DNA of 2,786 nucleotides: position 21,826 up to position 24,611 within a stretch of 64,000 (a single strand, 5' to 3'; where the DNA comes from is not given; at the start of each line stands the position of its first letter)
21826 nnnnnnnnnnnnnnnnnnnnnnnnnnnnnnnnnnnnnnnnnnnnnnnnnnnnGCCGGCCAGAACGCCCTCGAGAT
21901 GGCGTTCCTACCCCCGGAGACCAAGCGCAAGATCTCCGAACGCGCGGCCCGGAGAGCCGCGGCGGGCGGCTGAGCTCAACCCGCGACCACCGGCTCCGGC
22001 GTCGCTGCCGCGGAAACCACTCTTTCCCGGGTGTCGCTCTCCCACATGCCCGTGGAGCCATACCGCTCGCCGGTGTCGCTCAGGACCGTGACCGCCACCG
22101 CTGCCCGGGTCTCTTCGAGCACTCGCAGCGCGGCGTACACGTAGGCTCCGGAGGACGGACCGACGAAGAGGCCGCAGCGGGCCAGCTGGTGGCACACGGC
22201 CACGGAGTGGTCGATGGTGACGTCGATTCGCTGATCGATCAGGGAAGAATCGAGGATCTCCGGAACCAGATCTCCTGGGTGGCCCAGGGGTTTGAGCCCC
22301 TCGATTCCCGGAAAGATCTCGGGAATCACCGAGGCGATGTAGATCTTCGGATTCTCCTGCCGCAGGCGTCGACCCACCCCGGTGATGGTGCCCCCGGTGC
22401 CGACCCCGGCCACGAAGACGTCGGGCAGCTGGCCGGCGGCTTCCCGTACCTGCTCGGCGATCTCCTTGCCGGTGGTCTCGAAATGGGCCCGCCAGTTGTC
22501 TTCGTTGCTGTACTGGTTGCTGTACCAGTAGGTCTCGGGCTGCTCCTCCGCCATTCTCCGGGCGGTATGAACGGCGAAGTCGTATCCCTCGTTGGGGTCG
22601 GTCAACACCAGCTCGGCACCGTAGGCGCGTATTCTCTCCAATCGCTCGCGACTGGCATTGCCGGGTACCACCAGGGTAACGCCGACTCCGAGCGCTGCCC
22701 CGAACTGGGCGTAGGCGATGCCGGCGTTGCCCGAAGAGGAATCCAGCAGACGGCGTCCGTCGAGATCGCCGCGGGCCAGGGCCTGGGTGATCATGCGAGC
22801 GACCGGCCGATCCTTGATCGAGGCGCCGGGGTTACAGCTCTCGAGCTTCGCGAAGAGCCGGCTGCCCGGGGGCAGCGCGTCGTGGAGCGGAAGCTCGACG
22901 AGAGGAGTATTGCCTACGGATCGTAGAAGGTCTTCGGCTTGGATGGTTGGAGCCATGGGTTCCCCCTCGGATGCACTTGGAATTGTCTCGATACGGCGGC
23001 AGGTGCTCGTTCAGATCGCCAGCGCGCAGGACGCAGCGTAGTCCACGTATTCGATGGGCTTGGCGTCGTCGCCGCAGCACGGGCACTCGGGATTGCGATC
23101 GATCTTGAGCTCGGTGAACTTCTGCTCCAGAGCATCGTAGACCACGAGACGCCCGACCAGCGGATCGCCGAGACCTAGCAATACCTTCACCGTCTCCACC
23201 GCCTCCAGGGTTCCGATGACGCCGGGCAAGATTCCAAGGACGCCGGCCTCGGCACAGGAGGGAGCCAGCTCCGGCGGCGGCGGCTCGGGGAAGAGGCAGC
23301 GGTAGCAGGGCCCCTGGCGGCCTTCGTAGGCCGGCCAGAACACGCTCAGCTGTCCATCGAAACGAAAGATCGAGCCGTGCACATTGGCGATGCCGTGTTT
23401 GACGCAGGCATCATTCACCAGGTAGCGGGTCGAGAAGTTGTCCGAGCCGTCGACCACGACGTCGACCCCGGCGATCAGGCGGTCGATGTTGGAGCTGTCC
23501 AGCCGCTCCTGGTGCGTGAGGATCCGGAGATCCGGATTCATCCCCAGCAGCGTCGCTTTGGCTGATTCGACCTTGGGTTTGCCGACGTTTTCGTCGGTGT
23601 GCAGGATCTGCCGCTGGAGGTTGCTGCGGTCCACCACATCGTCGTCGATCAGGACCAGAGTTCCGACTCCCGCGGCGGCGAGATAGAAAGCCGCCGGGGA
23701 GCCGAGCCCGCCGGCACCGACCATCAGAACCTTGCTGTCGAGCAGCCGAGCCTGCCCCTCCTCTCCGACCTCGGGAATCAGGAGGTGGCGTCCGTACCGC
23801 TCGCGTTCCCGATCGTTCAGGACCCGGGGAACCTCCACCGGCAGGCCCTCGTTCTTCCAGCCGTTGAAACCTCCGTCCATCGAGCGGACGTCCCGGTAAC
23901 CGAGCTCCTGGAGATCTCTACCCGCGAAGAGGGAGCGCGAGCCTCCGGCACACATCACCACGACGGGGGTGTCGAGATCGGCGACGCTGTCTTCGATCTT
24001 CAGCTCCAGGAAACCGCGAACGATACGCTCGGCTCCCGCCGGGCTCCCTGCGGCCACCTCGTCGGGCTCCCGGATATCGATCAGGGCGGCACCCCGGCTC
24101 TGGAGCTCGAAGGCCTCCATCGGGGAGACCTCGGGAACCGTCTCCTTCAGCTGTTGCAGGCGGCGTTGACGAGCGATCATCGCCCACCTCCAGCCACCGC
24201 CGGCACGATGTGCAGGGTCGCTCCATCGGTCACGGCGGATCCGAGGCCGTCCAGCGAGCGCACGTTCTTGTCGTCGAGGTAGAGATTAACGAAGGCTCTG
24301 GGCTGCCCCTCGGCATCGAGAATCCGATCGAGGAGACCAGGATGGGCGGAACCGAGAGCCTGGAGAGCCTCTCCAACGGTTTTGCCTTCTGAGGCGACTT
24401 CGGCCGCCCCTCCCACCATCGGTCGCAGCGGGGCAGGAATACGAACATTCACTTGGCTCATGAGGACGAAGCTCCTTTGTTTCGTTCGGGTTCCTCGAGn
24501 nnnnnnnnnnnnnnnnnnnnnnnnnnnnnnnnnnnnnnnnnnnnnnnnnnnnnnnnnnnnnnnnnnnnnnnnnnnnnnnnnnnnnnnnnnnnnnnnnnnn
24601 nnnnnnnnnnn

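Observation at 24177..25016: Pseudo-JAMM protein paired with a sulfur carrier that still needs C-terminal trimming (GG-GR)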

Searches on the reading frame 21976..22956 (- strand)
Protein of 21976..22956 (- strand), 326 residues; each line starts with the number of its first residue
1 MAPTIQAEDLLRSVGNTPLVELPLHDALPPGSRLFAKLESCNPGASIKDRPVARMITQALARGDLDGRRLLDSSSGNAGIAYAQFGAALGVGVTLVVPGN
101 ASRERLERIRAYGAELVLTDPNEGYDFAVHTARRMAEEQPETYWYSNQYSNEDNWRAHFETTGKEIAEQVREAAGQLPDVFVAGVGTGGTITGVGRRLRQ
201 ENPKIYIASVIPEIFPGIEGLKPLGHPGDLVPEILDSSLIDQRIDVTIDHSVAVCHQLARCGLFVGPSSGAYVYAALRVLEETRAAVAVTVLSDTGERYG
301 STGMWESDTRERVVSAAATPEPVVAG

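Call 3: search_protein_families(library=pfam, proteins=[window:21976-22956:-], max_evalue=1)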
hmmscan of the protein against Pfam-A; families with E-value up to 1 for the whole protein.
window:21976-22956:- (326 aa): 2 families
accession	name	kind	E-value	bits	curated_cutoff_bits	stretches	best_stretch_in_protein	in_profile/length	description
PF00291.31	PALP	-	1.2e-61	209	35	1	12-294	3-295/295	Pyridoxal-phosphate dependent enzyme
PF04127.22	DFP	-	0.12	12.7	22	1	60-99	12-52/186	DNA/pantothenate metabolism flavoprotein C-terminal domain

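Call 4: search_protein_families(library=ncbifam, proteins=[window:21976-22956:-], max_evalue=1)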
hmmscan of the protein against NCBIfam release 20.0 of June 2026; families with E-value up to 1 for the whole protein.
window:21976-22956:- (326 aa): 42 families (the best 25 are shown)
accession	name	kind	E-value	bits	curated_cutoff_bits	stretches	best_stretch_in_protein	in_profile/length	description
TIGR01136.1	cysKM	subfamily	9.4e-82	274.7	344.15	1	12-305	3-299/299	cysteine synthase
TIGR01138.1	cysM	equivalog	1.5e-77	261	394.2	1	11-305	3-290/290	cysteine synthase B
TIGR01139.1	cysK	equivalog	4.2e-73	246.2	350.95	1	12-305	3-298/298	cysteine synthase A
NF008735.0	PRK11761.1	equivalog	1.4e-67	228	413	1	8-306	4-295/296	cysteine synthase CysM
NF007989.0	PRK10717.1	equivalog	1.1e-60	205.5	387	2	7-213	5-213/334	cysteine synthase A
TIGR03945.1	PLP_SbnA_fam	equivalog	1.4e-56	191.8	349.95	1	12-302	3-297/304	2,3-diaminopropionate biosynthesis protein SbnA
TIGR01137.1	cysta_beta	equivalog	5.7e-50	170.3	510.25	1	8-299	3-305/457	cystathionine beta-synthase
NF053679.1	CysteaSynCapA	equivalog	1.5e-38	132.4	600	1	7-301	7-316/329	cysteate synthase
NF052478.1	CystDsulMYC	equivalog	1.2e-21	77.5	600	1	16-303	19-324/354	L-cysteine desulfhydrase Cds1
NF005292.0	PRK06815.1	equivalog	7.2e-19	68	371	1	7-213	11-205/320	threonine/serine dehydratase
NF006094.0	PRK08246.1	subfamily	3.6e-18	66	331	1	11-245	18-234/310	serine/threonine dehydratase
NF005035.0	PRK06450.1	equivalog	2.8e-16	59.3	301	2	35-195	68-213/338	threonine synthase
NF006050.0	PRK08197.1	equivalog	4.9e-15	55.2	303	1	15-207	79-260/406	threonine synthase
NF004996.0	PRK06381.1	equivalog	6.6e-14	51.6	266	1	32-199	31-188/319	threonine synthase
NF040741.1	ornith_OrtB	equivalog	1.7e-13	49.9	550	1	12-210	55-261/464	2-amino-4-oxopentanoate thiolase subunit OrtB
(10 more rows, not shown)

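Call 46: search_solved_structures(query=window:21976-22956:-, max_evalue=1e-20)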
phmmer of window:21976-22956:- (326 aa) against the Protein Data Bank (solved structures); distinct sequences matched with E-value up to 1e-20: 109 (the best 60 are shown).
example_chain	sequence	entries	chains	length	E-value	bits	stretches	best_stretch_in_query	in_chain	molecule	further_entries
2jc3_A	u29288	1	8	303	1.8e-52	181.7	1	10-306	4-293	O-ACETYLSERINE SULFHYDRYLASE B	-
2egu_A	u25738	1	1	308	4.6e-51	177.1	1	10-306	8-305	Cysteine synthase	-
2bhs_A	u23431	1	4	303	1.4e-50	175.5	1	10-306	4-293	CYSTEINE SYNTHASE B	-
2v03_A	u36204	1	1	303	2.8e-50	174.5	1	10-306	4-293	Cysteine synthase B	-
2bht_A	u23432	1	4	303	6.5e-50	173.3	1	10-306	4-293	CYSTEINE SYNTHASE B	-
7n2t_A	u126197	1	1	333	1.1e-48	169.3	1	6-312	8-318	Cysteine synthase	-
8b9w_A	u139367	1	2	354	2e-48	168.4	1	13-320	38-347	Putative cysteine synthase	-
4aec_A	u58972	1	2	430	4.2e-48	167.4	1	8-312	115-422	CYSTEINE SYNTHASE, MITOCHONDRIAL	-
1ve1_A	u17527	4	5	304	7.9e-47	163.1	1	13-305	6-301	O-acetylserine sulfhydrylase | O-acetylserine (Thiol)-lyase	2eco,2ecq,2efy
3vbe_A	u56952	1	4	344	1.1e-46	162.6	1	11-307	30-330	beta-cyanoalnine synthase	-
9jxu_A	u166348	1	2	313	2.1e-46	161.8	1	9-305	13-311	Cysteine synthase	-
8srt_A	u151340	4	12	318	2.4e-46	161.6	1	8-308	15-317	Cysteine synthase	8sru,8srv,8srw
8t2c_A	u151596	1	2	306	6.2e-46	160.2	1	8-305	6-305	Cysteine synthase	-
3vc3_A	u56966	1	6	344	7.9e-46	159.9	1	11-307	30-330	beta-cyanoalnine synthase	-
3rr2_A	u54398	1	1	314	1.2e-45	159.3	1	7-305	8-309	Cysteine synthase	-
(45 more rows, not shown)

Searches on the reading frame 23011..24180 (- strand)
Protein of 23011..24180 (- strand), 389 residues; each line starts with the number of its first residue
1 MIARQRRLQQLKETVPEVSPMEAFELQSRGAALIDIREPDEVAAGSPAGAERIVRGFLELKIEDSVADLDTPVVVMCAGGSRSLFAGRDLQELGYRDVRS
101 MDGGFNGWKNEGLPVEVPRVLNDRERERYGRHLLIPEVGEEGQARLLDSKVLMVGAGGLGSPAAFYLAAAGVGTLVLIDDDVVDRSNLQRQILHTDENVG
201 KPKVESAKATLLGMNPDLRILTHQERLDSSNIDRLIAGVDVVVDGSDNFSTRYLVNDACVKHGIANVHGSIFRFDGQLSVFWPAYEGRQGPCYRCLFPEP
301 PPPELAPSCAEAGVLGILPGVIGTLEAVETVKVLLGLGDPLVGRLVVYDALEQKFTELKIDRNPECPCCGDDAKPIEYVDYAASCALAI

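Call 3: search_protein_families(library=pfam, proteins=[window:23011-24180:-], max_evalue=1)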
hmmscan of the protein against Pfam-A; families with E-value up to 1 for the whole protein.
window:23011-24180:- (389 aa): 6 families
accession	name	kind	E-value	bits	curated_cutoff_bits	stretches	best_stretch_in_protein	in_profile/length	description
PF00899.27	ThiF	-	1.3e-81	273.7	28.1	1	129-368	1-238/238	ThiF family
PF00581.25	Rhodanese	-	5.9e-14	52.8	22.2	1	27-111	9-102/102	Rhodanese-like domain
PF03435.24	Sacchrp_dh_NADP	-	0.00024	21.9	25.1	1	151-271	1-100/129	Saccharopine dehydrogenase NADP binding domain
PF00056.29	Ldh_1_N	-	0.065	13.7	27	1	150-179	2-33/141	lactate/malate dehydrogenase, NAD binding domain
PF01494.25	FAD_binding_3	-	0.15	11.7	22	1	149-177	2-30/349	FAD binding domain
PF01488.26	Shikimate_DH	-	0.16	12.5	24.3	1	145-179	9-43/138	Shikimate / quinate 5-dehydrogenase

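Call 4: search_protein_families(library=ncbifam, proteins=[window:23011-24180:-], max_evalue=1)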
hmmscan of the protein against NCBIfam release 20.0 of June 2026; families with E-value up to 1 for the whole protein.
window:23011-24180:- (389 aa): 42 families (the best 25 are shown)
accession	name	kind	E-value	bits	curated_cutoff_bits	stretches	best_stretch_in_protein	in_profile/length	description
NF006444.0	PRK08762.1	equivalog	3.4e-179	595.4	449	1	4-387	3-385/387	molybdopterin-synthase adenylyltransferase MoeB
NF005902.0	PRK07878.1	equivalog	5.7e-107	358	647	2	119-386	13-274/392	adenylyltransferase/sulfurtransferase MoeZ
NF047750.1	SAMPActivE1UbaA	equivalog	6e-106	353.7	450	1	121-388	5-268/270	SAMP-activating enzyme E1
NF005646.0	PRK07411.1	equivalog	4.2e-101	338.9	633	2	121-370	11-256/390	molybdopterin-synthase adenylyltransferase MoeB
NF004281.0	PRK05690.1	subfamily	8.3e-94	313.5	266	1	120-370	4-249/250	molybdopterin-synthase adenylyltransferase MoeB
NF004111.0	PRK05600.1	equivalog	4.4e-79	266.3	437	1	120-365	13-257/371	ThiF family adenylyltransferase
TIGR02356.1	adenyl_thiF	equivalog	1.5e-73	246.6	275.25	1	128-334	1-203/203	thiazole biosynthesis adenylyltransferase ThiF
TIGR02355.1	moeB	equivalog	3.1e-72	242.9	376.55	1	126-369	2-240/240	molybdopterin-synthase adenylyltransferase MoeB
NF006204.0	PRK08328.1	equivalog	1.2e-54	185.4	339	1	121-355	2-226/231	hypothetical protein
NF009123.0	PRK12475.1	subfamily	1.2e-43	149.7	510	1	126-372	2-246/338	MoeB/ThiF family adenylyltransferase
NF006395.0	PRK08644.1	equivalog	1.4e-29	103.3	159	1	134-262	16-143/215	sulfur carrier protein ThiS adenylyltransferase ThiF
NF006077.0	PRK08223.1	equivalog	3.2e-23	82.1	266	1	138-283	18-165/296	hypothetical protein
TIGR02354.1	thiF_fam2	equivalog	2e-22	80.1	152.2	1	139-259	12-131/200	thiamine biosynthesis protein ThiF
NF011424.0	PRK14851.1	subfamily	5.4e-16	57.7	1170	1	139-283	34-180/679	hypothetical protein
TIGR01408.1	Ube1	subfamily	5.6e-16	57.5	750.05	1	134-261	405-541/1008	ubiquitin-activating enzyme E1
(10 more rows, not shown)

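Call 31: find_related_loci(query=A3, collection=genome_contigs, flank=6000)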
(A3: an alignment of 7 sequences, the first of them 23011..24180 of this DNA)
Query A3 (389 aa) in genome_contigs; peptide patterns used: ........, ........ (x = any residue, [..] = any of these).
600 stretches matched a pattern (row limit reached: there are more); 599 encode a relative of the query (tblastn E <= 1e-3); the best 80 are kept; 80 distinct loci.
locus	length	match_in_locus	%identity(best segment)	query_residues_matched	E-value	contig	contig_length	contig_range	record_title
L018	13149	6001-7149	67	3-385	4e-177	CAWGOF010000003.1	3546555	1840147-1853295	MAG: uncultured Acidobacteriota bacterium isolate MFD05567.bin.2.45 genome assembly, contig: contig_8950, whole genome s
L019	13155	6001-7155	63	1-385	2e-160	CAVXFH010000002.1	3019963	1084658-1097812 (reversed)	MAG: uncultured Gammaproteobacteria bacterium isolate MFD02416.bin.1.36 genome assembly, contig: contig_444, whole genom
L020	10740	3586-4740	60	1-387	1e-141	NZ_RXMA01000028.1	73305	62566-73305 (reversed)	Azospirillum griseum strain L-25-5 w-1 Scaffold28, whole genome shotgun sequence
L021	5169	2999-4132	58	6-386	6e-142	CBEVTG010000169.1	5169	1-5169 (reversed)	MAG TPA_asm: uncultured bacterium isolate SRR19160658_concoct_45 genome assembly, contig: ERZ26800495.3335, whole genome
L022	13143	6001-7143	61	1-386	9e-151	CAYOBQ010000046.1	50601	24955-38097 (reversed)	MAG TPA_asm: uncultured Nannocystaceae bacterium isolate SRP077602_co1_395 genome assembly, contig: NODE_1689_length_506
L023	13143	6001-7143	56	5-387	8e-137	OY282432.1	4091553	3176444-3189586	MAG: uncultured Candidatus Binatia bacterium isolate 81991fb1-66cf-4eb3-b653-309a223604dd genome assembly, chromosome: 1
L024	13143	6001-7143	56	5-387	6e-137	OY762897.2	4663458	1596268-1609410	MAG: Candidatus Binatia bacterium isolate 08c4157d-86a7-49cc-8b26-f3076a3ae996 genome assembly, chromosome: 1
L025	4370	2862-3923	59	33-389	3e-138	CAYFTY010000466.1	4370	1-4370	MAG TPA_asm: uncultured Bradymonadales bacterium isolate ERP107533_co1_45 genome assembly, contig: NODE_27643_length_437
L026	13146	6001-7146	55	5-387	3e-134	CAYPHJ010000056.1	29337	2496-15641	MAG TPA_asm: uncultured Syntrophobacteraceae bacterium isolate SRP217488_co1_39 genome assembly, contig: NODE_767_length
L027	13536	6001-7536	56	8-385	1e-133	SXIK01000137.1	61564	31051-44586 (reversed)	MAG: Planctomycetia bacterium isolate F1-120-MAGs048 F1-120__c501987, whole genome shotgun sequence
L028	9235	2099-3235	56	8-387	3e-132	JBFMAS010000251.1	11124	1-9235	MAG: Thermodesulfobacteriota bacterium isolate MAG144 MAG144_251, whole genome shotgun sequence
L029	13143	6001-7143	56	9-387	7e-132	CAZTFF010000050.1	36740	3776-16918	MAG TPA_asm: uncultured Caldilineaceae bacterium isolate binchicken_co17_31 genome assembly, contig: NODE_3254_length_36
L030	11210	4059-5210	53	2-387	1e-129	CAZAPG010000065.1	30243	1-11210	MAG TPA_asm: uncultured Caldilineaceae bacterium isolate binchicken_co350_69 genome assembly, contig: NODE_2099_length_3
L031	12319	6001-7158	54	1-388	2e-129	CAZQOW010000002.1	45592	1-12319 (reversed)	MAG TPA_asm: uncultured Pseudomonadota bacterium isolate SRP298887_co1_334 genome assembly, contig: NODE_514_length_4559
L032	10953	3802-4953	53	2-386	7e-129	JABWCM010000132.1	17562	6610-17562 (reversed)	MAG: Myxococcales bacterium isolate MAG_56 scaffold_3427, whole genome shotgun sequence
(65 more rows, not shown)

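Call 62: search_protein_families(library=ncbifam, proteins=[L018:5240-5722:+], max_evalue=0.01)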
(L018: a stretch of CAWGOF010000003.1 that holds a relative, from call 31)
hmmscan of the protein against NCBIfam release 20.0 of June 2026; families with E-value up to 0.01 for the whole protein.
L018:5240-5722:+ (160 aa): 4 families
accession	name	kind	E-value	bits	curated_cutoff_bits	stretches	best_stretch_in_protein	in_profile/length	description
NF041370.1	desamp_Halo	equivalog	4.6e-26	91.3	130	1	22-155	1-132/133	desampylase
NF058523.1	6A-MBL_cap2_3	equivalog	2.2e-08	33.1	320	1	94-120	621-647/665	anti-phage 6A-MBL system cap2_3 protein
TIGR02256.1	ICE_VC0181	hypoth_equivalog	7.9e-07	29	127.6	1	42-118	17-95/131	conserved hypothetical protein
NF050170.1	CDNTaseCGASCap3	equivalog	0.0012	19.1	200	1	43-121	38-117/153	CBASS system CD-NTase/cGAS isopeptidase Cap3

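Call 63: search_protein_families(library=pfam, proteins=[L018:5240-5722:+], max_evalue=0.01)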
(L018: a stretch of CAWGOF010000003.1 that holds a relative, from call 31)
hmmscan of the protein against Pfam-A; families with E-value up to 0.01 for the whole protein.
L018:5240-5722:+ (160 aa): 2 families
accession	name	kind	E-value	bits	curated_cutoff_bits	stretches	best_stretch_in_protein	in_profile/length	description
PF14464.11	Prok-JAB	-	3e-25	88.7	25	1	29-144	5-113/114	Prokaryotic homologs of the JAB domain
PF01398.27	JAB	-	0.00073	19.8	22.5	1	27-116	12-104/117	JAB1/Mov34/MPN/PAD-1 ubiquitin protease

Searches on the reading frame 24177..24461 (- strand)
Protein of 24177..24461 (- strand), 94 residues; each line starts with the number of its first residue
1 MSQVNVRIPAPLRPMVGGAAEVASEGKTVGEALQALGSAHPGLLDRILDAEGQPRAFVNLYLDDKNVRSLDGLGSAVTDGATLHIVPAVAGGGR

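Call 3: search_protein_families(library=pfam, proteins=[window:24177-24461:-], max_evalue=1)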
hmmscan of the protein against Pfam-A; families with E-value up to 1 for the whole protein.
window:24177-24461:- (94 aa): 3 families
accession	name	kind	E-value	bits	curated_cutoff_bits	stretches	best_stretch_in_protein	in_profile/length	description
PF02597.26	ThiS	-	7.1e-13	49.3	22.5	1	6-92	1-76/76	ThiS family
PF06805.18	Lambda_tail_I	-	0.00018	22.3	23.8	1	20-92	19-83/83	Bacteriophage lambda tail assembly protein I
PF21553.2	Formyl_trans_C_2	-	0.0093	16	27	1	46-59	20-33/58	Methionyl-tRNA formyltransferase, C-terminal domain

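Call 4: search_protein_families(library=ncbifam, proteins=[window:24177-24461:-], max_evalue=1)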
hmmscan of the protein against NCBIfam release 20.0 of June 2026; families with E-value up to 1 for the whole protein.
window:24177-24461:- (94 aa): 2 families
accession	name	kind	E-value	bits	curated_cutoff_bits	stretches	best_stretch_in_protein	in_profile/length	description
NF041918.1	SAMP1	equivalog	5.9e-17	62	60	1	5-92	2-91/91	ubiquitin-like small modifier protein 1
TIGR01687.1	moaD_arch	subfamily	3.2e-09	37.1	49.5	1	4-92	1-88/88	MoaD family protein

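Call 47: search_solved_structures(query=window:24177-24461:-, max_evalue=0.01, show_alignments=2)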
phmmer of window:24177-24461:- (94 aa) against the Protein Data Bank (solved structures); distinct sequences matched with E-value up to 0.01: 8.
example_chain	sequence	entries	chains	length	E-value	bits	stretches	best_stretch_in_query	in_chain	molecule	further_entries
3dwg_C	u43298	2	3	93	2e-16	63.4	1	4-92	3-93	9.5 kDa culture filtrate antigen cfp10A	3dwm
4n6e_B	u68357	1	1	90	2.6e-14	56.6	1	4-92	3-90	ThiS/MoaD family protein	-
1v8c_A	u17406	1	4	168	7.9e-12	48.7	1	8-93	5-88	MoaD related protein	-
2m19_A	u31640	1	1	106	7.3e-08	36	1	6-92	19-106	Molybdopterin converting factor subunit 1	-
3po0_A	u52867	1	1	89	0.00023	24.8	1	24-92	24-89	Small archaeal modifier protein 1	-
4hro_A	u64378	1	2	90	0.00024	24.8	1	24-92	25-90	Small archaeal modifier protein 1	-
2l83_A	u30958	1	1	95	0.00029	24.5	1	25-92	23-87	Small archaeal modifier protein 1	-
2l52_A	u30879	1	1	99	0.00045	23.9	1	1-92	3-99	METHANOSARCINA ACETIVORANS SAMP1 HOMOLOG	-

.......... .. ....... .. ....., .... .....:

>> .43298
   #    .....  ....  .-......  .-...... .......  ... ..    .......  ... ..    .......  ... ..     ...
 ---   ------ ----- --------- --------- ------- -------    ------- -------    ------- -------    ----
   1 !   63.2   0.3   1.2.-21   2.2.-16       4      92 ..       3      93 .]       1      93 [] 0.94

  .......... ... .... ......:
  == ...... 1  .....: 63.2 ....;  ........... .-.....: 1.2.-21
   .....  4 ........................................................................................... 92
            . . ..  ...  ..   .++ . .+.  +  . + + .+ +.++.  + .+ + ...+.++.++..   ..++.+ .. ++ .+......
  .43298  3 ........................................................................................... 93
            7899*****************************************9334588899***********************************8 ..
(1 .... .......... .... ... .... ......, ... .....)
